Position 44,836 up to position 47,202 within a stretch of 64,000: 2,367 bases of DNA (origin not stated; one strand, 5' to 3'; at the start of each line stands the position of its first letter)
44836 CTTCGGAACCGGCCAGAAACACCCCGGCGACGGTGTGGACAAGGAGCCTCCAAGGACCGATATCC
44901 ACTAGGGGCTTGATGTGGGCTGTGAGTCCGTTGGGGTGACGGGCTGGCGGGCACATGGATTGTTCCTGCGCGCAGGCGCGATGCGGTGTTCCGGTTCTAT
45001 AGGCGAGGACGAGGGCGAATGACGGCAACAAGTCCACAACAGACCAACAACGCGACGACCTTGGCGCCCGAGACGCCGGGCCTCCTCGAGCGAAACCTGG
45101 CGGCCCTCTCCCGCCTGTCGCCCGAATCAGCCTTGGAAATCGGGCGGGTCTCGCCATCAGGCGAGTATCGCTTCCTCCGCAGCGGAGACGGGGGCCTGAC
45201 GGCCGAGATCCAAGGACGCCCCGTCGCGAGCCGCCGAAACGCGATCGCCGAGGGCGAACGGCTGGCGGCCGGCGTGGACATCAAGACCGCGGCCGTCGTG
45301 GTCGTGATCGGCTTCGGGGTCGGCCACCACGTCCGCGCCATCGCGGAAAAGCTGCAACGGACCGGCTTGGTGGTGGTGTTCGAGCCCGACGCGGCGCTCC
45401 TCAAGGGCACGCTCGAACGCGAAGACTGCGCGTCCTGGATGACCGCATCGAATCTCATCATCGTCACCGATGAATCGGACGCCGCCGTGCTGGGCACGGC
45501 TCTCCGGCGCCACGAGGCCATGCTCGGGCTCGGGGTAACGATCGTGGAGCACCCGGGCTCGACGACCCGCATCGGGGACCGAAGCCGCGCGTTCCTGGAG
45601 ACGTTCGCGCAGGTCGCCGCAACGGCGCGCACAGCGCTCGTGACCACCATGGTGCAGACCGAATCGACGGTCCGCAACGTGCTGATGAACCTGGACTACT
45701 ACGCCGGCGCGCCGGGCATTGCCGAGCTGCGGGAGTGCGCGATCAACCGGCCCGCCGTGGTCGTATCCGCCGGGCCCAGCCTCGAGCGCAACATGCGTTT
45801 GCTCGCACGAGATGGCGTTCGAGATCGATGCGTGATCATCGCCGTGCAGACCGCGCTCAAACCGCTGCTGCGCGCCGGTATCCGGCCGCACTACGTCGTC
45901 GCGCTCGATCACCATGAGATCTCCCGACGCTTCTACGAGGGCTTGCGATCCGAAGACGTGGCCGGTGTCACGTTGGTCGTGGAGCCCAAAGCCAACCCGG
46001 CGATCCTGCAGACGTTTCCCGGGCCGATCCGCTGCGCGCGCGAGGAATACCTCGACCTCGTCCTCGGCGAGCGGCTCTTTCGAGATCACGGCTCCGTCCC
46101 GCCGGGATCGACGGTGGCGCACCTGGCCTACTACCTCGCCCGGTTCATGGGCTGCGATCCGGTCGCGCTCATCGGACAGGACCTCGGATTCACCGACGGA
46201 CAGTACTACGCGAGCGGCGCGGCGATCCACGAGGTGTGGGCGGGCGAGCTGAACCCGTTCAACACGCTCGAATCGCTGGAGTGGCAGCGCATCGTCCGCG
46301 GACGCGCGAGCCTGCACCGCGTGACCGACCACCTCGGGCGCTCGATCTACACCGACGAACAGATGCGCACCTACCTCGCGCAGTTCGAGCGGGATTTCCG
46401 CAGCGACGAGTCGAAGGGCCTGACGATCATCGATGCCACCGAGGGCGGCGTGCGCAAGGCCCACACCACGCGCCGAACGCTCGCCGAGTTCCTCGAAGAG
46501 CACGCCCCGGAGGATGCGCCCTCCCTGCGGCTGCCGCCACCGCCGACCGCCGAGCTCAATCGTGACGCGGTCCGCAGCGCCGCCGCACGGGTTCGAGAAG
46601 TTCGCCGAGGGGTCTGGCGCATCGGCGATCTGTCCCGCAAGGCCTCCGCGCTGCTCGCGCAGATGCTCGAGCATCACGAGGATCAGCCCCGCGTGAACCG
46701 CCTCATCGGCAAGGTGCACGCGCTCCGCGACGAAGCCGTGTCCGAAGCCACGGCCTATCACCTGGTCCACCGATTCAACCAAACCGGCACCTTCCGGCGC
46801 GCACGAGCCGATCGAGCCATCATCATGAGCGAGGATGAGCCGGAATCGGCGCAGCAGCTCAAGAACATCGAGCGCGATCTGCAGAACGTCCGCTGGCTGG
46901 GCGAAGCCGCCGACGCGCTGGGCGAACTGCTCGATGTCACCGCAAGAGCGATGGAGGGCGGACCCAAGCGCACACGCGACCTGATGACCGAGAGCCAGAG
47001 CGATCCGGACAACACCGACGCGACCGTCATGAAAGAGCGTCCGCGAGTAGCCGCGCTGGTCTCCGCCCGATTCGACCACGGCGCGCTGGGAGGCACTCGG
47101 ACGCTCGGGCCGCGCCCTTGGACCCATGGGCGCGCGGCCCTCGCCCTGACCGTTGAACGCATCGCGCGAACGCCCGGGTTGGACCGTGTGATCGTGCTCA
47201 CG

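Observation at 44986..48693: Giant Maf(DUF115)-cytidylyltransferase-like-'dead' radical-SAM/SPASM fusion heading a nonulosonic-acid cluster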

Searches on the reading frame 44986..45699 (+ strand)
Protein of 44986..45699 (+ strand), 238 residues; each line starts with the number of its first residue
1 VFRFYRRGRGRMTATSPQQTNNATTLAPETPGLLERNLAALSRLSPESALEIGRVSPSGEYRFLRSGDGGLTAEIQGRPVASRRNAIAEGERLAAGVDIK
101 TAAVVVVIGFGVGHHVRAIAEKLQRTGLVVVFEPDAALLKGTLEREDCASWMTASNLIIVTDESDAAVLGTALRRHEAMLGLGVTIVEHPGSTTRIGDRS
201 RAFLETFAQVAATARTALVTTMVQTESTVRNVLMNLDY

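Call 14: search_protein_families(library=pfam, proteins=[window:44986-45699:+], max_evalue=10)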
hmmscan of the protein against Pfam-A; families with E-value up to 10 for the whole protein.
window:44986-45699:+ (238 aa): 1 family
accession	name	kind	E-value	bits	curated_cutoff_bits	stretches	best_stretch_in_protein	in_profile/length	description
PF20157.4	Maf_flag10_N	-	0.0013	18.7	23.5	1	100-135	110-144/228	Glycosyltransferase Maf N-terminal domain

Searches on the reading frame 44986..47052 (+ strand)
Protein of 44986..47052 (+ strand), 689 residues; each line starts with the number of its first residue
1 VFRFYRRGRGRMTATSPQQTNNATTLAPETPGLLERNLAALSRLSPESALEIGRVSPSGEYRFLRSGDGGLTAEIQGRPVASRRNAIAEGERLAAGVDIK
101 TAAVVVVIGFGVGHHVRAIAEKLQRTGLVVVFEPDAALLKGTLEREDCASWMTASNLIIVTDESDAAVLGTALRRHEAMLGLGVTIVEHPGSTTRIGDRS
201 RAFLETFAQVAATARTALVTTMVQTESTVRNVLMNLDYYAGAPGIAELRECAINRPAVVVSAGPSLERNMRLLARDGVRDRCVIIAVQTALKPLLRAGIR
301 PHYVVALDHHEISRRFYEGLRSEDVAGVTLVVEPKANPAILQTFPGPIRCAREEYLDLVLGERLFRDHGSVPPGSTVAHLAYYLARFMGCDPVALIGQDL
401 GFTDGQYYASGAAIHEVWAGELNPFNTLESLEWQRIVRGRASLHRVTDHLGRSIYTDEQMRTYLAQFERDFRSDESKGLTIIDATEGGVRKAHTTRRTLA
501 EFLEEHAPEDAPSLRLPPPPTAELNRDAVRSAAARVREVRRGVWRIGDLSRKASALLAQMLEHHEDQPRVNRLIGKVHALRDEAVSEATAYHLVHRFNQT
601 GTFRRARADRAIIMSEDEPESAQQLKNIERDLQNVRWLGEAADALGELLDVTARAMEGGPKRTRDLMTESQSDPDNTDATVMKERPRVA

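Call 33: search_solved_structures(query=window:44986-47052:+, max_evalue=0.01)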
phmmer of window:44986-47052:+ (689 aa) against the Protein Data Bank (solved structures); distinct sequences matched with E-value up to 0.01: 1.
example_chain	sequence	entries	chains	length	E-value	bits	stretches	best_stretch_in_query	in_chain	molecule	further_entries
5mu5_A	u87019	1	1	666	0.00044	22.2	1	250-408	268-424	Uncharacterized protein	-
